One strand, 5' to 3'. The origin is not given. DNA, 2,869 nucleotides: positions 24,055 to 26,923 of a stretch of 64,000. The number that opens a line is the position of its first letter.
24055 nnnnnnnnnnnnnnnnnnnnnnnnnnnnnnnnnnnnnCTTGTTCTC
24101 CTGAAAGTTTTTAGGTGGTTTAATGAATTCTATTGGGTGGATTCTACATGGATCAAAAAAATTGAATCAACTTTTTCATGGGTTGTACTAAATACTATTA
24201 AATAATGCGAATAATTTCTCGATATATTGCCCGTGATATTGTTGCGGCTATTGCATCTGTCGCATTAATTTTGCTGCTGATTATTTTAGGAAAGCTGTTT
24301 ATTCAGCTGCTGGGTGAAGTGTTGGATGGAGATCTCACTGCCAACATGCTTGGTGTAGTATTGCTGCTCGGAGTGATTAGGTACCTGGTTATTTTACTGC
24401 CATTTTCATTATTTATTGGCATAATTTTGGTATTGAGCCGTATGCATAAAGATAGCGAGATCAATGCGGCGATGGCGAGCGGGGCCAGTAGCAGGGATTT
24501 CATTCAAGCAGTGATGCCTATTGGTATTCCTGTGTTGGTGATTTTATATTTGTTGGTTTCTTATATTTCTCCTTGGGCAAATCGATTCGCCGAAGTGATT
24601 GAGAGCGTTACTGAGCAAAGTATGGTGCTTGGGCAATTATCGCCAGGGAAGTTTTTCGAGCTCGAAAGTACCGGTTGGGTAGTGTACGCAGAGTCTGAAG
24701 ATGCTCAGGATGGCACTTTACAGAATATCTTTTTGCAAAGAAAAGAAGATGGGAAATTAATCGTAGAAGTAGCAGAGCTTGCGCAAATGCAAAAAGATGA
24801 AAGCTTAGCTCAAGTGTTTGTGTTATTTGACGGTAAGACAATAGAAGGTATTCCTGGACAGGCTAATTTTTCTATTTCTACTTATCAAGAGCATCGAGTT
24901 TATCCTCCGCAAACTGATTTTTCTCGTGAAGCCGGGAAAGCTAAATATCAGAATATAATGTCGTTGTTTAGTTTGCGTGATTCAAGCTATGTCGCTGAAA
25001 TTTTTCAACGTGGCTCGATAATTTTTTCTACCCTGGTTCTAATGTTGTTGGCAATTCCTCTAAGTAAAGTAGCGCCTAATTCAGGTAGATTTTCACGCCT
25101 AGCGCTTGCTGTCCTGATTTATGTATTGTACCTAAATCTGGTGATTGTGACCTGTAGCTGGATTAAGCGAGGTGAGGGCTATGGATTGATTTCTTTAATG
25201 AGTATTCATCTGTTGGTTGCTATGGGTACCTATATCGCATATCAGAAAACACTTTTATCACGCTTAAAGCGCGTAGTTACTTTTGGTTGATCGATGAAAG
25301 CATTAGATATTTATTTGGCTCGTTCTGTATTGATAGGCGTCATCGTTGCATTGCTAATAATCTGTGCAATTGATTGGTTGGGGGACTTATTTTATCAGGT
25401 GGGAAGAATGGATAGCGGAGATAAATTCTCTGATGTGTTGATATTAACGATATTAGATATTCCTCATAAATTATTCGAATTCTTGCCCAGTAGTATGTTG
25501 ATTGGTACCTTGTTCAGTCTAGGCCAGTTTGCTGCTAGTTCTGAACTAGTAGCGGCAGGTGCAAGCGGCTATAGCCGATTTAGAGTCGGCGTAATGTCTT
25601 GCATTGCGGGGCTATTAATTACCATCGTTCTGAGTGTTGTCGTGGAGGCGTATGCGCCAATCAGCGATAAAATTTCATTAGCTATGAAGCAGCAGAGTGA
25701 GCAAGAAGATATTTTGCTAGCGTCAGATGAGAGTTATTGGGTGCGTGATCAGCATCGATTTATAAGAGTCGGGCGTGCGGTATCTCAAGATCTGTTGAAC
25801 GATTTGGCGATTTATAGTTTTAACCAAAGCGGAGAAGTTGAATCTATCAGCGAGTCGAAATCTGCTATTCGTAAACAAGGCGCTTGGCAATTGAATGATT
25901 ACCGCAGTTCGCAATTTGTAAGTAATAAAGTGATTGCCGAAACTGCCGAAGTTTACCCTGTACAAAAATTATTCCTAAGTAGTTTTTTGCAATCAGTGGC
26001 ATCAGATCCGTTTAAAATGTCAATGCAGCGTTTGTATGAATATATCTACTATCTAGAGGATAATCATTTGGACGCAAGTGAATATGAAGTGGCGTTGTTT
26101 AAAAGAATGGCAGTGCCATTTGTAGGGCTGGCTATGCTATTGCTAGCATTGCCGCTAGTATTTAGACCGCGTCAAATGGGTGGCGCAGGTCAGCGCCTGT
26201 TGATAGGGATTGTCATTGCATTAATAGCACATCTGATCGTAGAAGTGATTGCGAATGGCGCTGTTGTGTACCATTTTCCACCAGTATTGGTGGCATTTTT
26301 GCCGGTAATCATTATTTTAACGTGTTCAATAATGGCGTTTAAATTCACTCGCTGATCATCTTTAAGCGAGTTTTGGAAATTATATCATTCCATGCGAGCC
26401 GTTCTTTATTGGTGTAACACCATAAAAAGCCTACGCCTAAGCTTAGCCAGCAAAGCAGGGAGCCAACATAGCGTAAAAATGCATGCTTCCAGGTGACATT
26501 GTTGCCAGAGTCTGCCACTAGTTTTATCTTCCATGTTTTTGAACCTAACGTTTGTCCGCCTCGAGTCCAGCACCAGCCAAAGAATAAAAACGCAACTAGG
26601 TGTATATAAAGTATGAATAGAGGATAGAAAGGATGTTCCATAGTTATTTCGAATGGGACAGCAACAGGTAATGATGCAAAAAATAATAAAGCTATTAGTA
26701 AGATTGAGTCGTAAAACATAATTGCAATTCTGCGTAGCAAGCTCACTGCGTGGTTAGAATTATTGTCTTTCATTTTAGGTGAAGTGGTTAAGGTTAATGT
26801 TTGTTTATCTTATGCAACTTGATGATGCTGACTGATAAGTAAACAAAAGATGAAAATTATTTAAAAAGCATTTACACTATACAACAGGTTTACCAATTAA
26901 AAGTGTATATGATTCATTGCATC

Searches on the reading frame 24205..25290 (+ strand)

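Call 53: search_protein_families(library=pfam, proteins=[window:24205-25290:+], max_evalue=0.000001)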
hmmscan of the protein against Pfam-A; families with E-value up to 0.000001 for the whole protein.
window:24205-25290:+ (361 aa): 1 family
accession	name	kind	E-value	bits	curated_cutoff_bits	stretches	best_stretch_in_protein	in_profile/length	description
PF03739.19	LptF_LptG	-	2.6e-51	175.2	27.9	1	6-340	1-345/353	Lipopolysaccharide export system permease LptF/LptG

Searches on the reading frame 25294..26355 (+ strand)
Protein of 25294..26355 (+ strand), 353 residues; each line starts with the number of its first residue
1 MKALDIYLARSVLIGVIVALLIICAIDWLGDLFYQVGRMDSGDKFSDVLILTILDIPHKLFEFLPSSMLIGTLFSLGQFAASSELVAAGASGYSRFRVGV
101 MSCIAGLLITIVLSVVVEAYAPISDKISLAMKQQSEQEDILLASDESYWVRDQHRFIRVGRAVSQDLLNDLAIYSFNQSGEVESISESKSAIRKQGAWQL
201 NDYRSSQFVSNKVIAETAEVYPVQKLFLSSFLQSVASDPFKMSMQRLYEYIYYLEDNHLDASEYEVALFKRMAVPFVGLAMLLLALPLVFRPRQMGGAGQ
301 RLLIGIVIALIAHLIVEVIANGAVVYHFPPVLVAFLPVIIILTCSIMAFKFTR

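Call 53: search_protein_families(library=pfam, proteins=[window:25294-26355:+], max_evalue=0.000001)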
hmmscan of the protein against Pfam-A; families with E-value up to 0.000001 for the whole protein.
window:25294-26355:+ (353 aa): 1 family
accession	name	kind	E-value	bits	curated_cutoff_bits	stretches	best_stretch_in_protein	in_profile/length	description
PF03739.19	LptF_LptG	-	3e-62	211.1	27.9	1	7-349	2-351/353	Lipopolysaccharide export system permease LptF/LptG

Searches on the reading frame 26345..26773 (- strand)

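Call 53: search_protein_families(library=pfam, proteins=[window:26345-26773:-], max_evalue=0.000001)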
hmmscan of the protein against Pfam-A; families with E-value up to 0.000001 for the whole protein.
window:26345-26773:- (142 aa): 1 family
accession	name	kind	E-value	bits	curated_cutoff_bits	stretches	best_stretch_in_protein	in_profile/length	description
PF06271.18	RDD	-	1.7e-18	67.7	24.1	1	11-134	3-137/137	RDD family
